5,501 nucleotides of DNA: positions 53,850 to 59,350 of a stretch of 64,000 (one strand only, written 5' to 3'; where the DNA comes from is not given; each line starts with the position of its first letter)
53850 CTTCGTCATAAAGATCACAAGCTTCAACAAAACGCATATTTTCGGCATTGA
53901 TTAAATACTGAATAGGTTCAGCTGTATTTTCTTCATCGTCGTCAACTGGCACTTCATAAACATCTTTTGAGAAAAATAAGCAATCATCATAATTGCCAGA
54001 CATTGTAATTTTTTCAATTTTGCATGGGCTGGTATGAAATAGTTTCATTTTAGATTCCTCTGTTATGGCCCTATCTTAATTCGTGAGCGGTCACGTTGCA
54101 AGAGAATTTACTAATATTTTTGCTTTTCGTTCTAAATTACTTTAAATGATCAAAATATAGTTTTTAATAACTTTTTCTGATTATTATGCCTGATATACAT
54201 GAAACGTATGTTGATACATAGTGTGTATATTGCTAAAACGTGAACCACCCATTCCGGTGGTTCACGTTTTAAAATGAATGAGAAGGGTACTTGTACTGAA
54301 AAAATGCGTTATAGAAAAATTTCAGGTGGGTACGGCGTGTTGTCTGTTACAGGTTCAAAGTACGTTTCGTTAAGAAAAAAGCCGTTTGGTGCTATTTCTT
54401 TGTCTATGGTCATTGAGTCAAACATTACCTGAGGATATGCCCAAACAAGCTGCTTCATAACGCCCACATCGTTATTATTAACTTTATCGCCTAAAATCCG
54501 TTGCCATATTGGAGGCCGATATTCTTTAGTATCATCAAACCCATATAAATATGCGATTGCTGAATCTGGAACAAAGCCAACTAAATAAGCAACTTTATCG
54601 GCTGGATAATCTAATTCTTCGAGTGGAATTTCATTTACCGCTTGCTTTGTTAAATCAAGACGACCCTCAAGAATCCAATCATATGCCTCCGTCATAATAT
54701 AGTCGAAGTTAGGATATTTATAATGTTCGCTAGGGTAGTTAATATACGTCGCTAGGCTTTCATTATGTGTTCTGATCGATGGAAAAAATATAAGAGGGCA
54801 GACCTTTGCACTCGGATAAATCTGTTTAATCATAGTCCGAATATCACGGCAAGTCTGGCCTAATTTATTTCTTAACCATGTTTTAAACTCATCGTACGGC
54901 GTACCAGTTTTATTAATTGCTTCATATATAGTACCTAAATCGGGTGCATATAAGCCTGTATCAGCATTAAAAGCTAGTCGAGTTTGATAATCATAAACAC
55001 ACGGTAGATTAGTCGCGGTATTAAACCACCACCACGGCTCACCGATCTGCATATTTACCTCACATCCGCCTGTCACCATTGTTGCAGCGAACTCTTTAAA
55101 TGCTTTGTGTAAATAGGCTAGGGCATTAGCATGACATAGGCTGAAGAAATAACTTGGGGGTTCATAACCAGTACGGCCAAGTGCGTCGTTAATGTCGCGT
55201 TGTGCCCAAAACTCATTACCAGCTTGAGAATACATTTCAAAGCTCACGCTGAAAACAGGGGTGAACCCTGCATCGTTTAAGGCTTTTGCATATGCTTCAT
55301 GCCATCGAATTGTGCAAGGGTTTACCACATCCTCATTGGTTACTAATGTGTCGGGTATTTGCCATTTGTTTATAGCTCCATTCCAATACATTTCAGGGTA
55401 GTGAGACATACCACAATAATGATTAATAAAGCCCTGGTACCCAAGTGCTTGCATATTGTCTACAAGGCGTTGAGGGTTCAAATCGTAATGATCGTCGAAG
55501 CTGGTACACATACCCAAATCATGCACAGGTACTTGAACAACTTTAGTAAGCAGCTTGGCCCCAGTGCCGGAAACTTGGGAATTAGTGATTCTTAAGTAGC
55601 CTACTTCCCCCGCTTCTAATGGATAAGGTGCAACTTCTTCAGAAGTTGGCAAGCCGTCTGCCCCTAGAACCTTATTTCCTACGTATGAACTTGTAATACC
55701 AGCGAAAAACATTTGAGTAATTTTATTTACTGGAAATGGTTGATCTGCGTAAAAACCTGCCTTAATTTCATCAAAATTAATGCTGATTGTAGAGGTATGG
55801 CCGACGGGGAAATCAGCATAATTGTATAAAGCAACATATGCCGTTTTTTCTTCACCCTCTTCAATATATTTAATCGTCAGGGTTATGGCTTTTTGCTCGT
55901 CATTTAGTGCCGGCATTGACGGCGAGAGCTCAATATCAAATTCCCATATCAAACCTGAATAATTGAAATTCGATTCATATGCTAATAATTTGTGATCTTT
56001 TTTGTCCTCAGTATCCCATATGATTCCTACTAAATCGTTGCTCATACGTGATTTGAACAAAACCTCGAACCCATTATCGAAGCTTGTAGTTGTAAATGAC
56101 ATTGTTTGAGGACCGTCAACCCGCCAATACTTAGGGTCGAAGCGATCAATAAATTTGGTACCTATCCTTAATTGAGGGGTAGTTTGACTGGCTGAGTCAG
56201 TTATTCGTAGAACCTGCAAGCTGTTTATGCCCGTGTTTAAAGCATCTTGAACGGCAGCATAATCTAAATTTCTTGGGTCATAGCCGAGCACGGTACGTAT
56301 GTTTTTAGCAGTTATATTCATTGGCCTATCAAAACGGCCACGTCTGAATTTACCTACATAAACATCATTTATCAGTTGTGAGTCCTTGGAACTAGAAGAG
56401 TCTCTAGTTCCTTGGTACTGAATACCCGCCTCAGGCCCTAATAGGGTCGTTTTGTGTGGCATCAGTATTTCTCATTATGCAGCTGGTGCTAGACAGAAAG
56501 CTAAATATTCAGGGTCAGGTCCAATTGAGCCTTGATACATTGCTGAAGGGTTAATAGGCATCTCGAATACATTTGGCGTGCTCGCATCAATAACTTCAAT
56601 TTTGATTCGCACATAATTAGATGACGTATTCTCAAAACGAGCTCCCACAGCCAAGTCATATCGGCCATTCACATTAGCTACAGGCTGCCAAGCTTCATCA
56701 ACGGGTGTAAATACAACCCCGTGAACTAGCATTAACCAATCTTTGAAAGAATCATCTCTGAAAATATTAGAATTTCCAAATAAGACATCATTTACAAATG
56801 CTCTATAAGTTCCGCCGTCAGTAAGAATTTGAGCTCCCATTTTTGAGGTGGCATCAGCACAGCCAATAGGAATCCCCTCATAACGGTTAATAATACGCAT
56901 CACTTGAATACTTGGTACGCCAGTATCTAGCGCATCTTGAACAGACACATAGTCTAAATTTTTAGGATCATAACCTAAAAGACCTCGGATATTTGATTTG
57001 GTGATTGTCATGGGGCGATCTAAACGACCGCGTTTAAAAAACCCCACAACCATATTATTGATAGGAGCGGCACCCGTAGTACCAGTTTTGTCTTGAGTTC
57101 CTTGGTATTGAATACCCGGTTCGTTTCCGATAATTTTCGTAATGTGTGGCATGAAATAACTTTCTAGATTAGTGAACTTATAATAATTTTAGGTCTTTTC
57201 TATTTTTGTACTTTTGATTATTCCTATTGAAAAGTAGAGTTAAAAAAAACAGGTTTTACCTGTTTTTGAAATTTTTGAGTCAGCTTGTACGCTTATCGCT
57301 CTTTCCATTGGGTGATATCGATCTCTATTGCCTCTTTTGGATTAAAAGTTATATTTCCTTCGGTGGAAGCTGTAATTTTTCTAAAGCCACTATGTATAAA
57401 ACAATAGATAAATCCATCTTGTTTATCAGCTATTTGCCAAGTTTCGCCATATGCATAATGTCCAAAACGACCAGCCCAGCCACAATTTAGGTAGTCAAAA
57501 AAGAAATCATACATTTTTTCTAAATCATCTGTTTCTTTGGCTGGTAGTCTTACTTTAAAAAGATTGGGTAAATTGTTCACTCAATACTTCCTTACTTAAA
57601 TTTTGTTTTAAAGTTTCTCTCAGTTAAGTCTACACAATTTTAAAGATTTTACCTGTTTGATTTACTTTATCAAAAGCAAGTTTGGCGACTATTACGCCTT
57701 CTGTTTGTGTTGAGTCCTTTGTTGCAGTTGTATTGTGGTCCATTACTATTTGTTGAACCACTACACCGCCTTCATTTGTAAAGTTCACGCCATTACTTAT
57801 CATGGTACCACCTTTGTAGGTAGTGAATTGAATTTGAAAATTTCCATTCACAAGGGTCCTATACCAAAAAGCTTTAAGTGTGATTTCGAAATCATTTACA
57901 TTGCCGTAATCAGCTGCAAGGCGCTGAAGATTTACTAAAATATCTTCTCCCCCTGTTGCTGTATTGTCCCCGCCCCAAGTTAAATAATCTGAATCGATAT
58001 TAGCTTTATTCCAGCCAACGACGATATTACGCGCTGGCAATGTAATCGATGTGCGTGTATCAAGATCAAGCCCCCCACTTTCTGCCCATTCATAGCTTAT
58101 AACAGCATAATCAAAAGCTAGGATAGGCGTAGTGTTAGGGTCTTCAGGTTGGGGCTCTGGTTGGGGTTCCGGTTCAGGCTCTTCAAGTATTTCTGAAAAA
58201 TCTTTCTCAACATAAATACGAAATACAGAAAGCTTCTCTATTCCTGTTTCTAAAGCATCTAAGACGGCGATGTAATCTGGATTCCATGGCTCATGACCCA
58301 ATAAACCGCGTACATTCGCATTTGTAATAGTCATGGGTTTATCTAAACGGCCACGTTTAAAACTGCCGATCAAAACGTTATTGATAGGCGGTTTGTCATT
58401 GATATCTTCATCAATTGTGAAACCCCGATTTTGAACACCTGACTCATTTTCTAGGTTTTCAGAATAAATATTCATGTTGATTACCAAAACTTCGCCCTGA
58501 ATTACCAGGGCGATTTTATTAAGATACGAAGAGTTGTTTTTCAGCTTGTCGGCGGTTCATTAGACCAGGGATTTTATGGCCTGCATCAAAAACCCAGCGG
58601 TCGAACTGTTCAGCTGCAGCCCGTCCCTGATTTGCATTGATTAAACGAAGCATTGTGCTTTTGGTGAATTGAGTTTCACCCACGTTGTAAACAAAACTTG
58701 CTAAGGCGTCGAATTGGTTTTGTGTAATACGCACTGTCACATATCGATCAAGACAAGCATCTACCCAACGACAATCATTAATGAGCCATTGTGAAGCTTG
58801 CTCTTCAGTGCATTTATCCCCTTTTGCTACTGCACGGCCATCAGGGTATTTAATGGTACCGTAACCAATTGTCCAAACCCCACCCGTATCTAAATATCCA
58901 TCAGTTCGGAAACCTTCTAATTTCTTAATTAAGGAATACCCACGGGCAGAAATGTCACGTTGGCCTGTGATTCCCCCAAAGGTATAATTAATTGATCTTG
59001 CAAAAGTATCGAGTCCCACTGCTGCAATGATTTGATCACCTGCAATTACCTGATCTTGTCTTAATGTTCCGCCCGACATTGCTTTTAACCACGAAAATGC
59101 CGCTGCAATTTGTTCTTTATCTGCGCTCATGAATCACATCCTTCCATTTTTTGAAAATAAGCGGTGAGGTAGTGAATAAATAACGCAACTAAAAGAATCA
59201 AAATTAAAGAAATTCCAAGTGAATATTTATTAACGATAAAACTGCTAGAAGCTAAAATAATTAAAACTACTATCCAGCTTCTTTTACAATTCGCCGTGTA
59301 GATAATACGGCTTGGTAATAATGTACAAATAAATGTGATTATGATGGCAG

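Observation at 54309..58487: Four proteins share one roughly 90-aa N-terminal module fused to unrelated C-termini; three are clustered and one is 52 kb away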

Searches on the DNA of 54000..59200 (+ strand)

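Call 6: search_dna_similar(query=window:54000-59200:+, collection=phages, mode=near, max_rows=20)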
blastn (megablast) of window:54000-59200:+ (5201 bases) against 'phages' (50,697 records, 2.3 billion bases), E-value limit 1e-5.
No match.

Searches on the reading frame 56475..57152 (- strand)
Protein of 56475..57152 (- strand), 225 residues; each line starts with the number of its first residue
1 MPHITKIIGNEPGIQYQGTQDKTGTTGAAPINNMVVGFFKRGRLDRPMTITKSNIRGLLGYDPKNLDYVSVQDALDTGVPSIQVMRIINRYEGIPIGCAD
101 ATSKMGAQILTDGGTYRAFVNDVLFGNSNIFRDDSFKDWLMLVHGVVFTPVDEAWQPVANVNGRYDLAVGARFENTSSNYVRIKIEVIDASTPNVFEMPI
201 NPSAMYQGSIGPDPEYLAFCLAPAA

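Call 4: search_protein_families(library=pfam, proteins=[window:56475-57152:-], max_evalue=0.1)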
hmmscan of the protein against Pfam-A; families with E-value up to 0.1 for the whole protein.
window:56475-57152:- (225 aa): 0 families

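Call 5: search_protein_families(library=phrogs, proteins=[window:56475-57152:-], max_evalue=0.01)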
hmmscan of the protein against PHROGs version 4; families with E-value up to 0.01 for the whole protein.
window:56475-57152:- (225 aa): 4 families
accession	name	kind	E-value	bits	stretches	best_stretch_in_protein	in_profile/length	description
phrog_14345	-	unknown function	5.6e-78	263.9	1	1-224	1-230/332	-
phrog_5283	-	unknown function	3.7e-36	126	1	5-105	4-106/516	-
phrog_24956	-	unknown function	6.1e-30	105.4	1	1-90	1-90/279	-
phrog_1036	-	tail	1.6e-05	25.2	1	3-103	4-111/531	tail sheath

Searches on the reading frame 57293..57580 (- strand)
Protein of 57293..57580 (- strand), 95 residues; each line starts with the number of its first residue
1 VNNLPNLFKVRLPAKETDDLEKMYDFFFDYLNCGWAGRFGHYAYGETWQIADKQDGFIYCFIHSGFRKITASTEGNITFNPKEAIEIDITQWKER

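Call 69: search_protein_families(library=phrogs, proteins=[window:57293-57580:-], max_evalue=0.001)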
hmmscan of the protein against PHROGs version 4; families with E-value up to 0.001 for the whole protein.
window:57293-57580:- (95 aa): 0 families

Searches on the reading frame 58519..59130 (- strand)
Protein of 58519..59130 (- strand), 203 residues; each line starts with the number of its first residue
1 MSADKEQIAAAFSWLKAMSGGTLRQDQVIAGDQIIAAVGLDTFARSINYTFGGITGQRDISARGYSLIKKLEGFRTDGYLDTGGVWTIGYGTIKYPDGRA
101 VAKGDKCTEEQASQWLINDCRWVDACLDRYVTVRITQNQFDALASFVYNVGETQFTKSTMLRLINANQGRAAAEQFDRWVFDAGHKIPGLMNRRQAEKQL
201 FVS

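Call 4: search_protein_families(library=pfam, proteins=[window:58519-59130:-], max_evalue=0.1)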
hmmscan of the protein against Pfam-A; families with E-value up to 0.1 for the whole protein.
window:58519-59130:- (203 aa): 1 family
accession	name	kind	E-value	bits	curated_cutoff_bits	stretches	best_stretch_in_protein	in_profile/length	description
PF00959.24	Phage_lysozyme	-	4.8e-43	146.9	22.3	1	69-197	1-125/125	Phage lysozyme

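Call 5: search_protein_families(library=phrogs, proteins=[window:58519-59130:-], max_evalue=0.01)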
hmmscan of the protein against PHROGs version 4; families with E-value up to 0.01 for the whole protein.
window:58519-59130:- (203 aa): 10 families
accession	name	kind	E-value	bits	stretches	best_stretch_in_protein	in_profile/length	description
phrog_7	-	lysis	1.2e-63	216.6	1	11-201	515-695/873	endolysin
phrog_33083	-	lysis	3.6e-31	109.3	1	62-201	5-140/456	endolysin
phrog_7910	-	lysis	4.7e-22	79.4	1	111-199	1-89/96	endolysin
phrog_10457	-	lysis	2.4e-20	73.5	1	108-203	4-95/95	endolysin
phrog_28234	-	lysis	6.9e-14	52.7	1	79-202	92-220/372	endolysin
phrog_3572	-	lysis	2.1e-08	34.1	1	10-113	211-315/653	endolysin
phrog_3617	-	unknown function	1e-06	29.2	1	80-158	276-357/405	-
phrog_16615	-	other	1.1e-05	25.4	1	60-202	199-349/529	peptidase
phrog_2083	-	head and packaging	0.0043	16.6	1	70-168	769-867/908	internal virion lysozyme motif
phrog_10051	-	lysis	0.0061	16.8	1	63-120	4-64/455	endolysin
